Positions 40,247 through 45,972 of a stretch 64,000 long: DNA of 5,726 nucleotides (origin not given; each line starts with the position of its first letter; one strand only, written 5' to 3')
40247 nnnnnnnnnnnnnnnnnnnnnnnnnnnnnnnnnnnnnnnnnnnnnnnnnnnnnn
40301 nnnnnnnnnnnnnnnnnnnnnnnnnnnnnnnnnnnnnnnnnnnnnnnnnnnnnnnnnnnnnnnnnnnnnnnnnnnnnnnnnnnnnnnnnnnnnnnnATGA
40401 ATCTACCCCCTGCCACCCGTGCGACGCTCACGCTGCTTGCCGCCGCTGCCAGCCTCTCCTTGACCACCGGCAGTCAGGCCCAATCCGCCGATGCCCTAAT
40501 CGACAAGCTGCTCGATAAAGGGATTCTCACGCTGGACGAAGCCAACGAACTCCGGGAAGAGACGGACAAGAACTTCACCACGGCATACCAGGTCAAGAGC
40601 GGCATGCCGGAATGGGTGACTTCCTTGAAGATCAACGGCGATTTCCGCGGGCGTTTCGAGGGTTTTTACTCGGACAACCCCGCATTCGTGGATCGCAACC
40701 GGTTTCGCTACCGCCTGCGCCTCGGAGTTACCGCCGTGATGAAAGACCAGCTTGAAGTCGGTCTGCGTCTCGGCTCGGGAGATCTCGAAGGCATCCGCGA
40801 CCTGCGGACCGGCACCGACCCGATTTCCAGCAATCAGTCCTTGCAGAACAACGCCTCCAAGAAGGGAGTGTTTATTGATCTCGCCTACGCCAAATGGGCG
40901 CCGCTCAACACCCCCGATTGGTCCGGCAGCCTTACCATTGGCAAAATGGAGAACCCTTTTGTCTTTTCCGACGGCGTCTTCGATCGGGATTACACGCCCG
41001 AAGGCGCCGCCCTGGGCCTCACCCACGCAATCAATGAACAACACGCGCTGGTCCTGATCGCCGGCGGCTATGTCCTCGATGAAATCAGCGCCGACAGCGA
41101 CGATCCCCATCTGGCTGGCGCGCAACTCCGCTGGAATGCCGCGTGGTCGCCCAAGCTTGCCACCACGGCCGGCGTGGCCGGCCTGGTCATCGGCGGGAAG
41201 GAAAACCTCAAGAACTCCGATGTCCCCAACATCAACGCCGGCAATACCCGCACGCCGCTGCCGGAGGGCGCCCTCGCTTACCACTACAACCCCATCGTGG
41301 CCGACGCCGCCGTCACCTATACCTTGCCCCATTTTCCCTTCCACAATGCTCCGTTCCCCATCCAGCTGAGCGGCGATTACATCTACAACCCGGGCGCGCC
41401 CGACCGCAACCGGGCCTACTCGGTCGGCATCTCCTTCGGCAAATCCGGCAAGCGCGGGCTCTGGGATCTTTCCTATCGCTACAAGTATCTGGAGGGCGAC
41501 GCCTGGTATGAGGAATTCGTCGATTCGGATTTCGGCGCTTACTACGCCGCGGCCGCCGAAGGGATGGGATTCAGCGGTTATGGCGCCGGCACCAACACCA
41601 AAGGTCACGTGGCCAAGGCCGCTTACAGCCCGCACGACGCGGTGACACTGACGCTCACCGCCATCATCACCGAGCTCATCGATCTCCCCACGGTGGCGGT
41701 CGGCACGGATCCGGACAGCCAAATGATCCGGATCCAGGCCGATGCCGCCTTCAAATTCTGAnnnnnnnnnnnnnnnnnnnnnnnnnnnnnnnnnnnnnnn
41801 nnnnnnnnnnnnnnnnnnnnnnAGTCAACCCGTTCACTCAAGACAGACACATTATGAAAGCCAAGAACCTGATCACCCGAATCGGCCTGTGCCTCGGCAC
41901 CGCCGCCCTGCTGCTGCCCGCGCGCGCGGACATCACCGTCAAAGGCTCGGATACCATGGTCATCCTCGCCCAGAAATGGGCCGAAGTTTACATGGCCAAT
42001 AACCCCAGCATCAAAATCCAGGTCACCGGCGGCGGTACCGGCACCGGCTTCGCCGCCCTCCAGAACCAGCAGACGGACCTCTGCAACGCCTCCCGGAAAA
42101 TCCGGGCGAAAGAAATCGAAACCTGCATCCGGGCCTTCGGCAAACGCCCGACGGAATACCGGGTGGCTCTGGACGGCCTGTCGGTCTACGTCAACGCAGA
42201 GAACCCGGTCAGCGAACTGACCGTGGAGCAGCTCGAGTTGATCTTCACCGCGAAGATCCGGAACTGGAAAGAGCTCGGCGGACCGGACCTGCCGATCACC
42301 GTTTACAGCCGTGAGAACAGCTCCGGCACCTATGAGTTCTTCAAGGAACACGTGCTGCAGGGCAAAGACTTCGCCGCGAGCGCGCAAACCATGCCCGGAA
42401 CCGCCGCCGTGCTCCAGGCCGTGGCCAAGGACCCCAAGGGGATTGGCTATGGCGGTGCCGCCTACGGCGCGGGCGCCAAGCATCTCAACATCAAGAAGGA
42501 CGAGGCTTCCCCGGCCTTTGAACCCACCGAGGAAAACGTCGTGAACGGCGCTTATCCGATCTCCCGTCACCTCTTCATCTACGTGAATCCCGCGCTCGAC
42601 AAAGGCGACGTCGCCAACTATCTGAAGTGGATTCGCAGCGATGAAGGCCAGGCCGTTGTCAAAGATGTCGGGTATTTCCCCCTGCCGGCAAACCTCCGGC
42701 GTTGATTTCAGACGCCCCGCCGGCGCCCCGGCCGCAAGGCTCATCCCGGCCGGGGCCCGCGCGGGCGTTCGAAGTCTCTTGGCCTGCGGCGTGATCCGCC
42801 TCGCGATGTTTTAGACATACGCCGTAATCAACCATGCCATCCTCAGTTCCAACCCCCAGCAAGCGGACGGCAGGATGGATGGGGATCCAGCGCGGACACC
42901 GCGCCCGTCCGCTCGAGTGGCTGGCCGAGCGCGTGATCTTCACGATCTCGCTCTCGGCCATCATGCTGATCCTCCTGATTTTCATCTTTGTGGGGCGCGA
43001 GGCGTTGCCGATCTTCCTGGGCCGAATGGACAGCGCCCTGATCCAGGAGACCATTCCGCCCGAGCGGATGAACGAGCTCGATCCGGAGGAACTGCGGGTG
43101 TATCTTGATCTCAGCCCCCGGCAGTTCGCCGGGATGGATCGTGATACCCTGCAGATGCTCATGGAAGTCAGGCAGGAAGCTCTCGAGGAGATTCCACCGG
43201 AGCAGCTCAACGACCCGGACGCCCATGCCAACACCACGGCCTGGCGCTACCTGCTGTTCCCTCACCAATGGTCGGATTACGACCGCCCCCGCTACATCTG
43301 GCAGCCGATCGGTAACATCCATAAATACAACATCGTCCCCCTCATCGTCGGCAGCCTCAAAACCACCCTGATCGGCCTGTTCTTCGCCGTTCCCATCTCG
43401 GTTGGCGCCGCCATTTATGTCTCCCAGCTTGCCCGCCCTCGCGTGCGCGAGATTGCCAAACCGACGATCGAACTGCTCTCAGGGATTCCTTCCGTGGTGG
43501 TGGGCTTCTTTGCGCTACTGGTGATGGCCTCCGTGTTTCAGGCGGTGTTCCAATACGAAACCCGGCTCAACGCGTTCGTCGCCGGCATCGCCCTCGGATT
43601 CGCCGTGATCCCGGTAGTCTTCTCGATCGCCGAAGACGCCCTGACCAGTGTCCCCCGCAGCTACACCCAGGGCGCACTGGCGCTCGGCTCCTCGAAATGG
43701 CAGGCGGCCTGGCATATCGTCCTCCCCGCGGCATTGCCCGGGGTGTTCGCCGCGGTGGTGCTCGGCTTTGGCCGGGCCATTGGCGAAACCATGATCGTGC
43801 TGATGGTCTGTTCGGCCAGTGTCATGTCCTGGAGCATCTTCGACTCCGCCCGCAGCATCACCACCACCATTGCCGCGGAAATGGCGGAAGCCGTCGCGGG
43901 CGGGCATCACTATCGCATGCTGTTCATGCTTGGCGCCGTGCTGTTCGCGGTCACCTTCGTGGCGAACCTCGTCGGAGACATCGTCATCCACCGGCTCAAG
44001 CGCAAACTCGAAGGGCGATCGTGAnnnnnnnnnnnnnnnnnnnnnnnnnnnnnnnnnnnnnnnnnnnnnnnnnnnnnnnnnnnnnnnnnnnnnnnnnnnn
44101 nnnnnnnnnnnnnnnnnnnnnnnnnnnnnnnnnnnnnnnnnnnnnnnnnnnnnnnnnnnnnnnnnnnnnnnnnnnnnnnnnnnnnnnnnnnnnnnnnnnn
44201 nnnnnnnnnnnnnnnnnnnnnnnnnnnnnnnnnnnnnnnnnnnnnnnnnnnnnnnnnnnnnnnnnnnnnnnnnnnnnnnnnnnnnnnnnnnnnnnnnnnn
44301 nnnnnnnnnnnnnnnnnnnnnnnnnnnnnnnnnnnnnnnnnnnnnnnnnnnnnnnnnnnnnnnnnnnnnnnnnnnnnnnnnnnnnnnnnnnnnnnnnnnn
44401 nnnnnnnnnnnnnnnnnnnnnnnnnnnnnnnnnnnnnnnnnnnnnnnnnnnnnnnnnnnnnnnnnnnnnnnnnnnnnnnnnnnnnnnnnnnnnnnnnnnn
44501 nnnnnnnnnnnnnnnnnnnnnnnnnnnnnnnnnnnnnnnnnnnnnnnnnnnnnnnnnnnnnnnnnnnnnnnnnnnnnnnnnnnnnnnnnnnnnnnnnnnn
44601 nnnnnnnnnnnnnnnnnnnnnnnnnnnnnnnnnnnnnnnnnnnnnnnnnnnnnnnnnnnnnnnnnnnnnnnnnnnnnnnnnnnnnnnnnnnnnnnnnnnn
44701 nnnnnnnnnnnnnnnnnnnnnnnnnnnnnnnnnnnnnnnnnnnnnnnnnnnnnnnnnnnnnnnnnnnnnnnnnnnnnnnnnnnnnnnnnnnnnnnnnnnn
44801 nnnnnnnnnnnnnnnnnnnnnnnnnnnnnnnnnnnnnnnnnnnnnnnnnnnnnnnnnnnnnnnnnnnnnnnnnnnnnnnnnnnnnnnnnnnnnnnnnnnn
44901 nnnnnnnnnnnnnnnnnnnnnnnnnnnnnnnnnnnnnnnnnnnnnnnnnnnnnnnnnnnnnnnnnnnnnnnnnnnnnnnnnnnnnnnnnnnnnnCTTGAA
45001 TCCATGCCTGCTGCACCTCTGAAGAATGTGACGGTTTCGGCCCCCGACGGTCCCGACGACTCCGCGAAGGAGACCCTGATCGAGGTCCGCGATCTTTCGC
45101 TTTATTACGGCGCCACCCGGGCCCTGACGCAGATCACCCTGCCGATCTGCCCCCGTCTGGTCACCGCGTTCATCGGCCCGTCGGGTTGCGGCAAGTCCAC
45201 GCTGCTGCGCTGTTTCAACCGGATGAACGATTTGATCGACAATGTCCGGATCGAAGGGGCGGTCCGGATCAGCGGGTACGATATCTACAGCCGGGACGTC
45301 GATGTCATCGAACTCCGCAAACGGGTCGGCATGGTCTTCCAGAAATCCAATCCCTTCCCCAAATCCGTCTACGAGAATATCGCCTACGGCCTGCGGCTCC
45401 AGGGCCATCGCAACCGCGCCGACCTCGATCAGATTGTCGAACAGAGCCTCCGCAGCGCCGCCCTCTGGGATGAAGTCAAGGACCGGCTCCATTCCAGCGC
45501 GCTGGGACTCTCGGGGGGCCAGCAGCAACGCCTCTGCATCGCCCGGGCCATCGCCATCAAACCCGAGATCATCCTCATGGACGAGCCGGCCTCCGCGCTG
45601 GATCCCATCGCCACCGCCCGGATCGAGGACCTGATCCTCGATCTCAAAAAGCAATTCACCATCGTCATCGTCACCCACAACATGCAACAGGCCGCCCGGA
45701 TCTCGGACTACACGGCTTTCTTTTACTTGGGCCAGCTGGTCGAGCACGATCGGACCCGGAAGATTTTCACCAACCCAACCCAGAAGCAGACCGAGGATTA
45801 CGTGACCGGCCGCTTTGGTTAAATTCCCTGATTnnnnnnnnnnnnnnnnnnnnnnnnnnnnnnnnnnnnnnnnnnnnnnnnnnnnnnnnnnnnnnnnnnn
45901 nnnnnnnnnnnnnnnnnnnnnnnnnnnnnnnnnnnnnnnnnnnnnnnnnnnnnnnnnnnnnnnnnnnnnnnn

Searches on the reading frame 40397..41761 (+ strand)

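Call 54: search_protein_families(library=pfam, proteins=[window:40397-41761:+], max_evalue=0.001)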
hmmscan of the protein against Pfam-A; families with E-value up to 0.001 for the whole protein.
window:40397-41761:+ (454 aa): 1 family
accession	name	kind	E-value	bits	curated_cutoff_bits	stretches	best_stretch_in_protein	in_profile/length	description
PF16930.11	Porin_5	-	3.1e-31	109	22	2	99-261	158-321/535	Putative porin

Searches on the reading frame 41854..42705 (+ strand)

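Call 54: search_protein_families(library=pfam, proteins=[window:41854-42705:+], max_evalue=0.001)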
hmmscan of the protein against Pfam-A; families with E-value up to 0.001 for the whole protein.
window:41854-42705:+ (283 aa): 3 families
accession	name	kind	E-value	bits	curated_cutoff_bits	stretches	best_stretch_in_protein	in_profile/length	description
PF12849.12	PBP_like_2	-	1.3e-44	153.5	27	1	22-264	7-267/267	PBP superfamily domain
PF12727.12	PBP_like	-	2.1e-11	43.8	27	1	46-204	4-154/193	PBP superfamily domain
PF13531.11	SBP_bac_11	-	1.5e-06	28.6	25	1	40-274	14-226/227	Bacterial extracellular solute-binding protein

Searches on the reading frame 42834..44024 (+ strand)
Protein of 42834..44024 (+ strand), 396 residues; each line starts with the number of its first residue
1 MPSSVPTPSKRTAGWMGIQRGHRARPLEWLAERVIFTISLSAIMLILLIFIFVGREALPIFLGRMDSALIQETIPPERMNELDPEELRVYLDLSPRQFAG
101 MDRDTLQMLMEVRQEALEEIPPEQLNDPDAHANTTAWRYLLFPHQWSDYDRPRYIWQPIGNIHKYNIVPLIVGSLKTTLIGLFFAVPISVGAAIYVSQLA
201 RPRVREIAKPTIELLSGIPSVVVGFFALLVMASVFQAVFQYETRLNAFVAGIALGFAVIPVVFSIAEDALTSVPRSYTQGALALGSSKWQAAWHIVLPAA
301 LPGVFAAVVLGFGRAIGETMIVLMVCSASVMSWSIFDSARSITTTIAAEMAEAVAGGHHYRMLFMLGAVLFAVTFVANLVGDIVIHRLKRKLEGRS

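Call 54: search_protein_families(library=pfam, proteins=[window:42834-44024:+], max_evalue=0.001)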
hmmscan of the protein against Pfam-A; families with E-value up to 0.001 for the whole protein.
window:42834-44024:+ (396 aa): 1 family
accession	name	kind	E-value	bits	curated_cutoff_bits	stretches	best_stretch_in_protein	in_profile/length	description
PF00528.27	BPD_transp_1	-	1.5e-20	74.1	26.4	1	190-390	6-180/184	Binding-protein-dependent transport system inner membrane component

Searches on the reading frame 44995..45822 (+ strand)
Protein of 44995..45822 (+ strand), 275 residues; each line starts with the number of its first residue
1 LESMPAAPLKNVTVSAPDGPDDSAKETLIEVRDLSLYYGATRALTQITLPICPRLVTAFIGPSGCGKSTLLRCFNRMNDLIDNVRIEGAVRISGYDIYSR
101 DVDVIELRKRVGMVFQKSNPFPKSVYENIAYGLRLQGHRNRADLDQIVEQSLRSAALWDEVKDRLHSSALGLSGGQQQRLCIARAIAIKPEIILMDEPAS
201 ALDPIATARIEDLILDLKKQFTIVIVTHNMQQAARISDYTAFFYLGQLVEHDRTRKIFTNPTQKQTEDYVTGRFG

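Call 54: search_protein_families(library=pfam, proteins=[window:44995-45822:+], max_evalue=0.001)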
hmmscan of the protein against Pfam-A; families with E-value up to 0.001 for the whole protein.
window:44995-45822:+ (275 aa): 4 families
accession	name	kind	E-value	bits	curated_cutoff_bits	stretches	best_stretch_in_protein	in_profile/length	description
PF00005.33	ABC_tran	-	6.8e-28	98.4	25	1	45-199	2-136/137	ABC transporter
PF13304.12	AAA_21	-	6.6e-11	43.3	27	2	158-230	224-300/304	AAA domain, putative AbiEii toxin, Type IV TA system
PF02463.25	SMC_N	-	2.5e-07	30.8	40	1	48-236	19-205/220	RecF/RecN/SMC N terminal domain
PF13401.12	AAA_22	-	7.9e-05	23.4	27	1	56-156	7-83/130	AAA domain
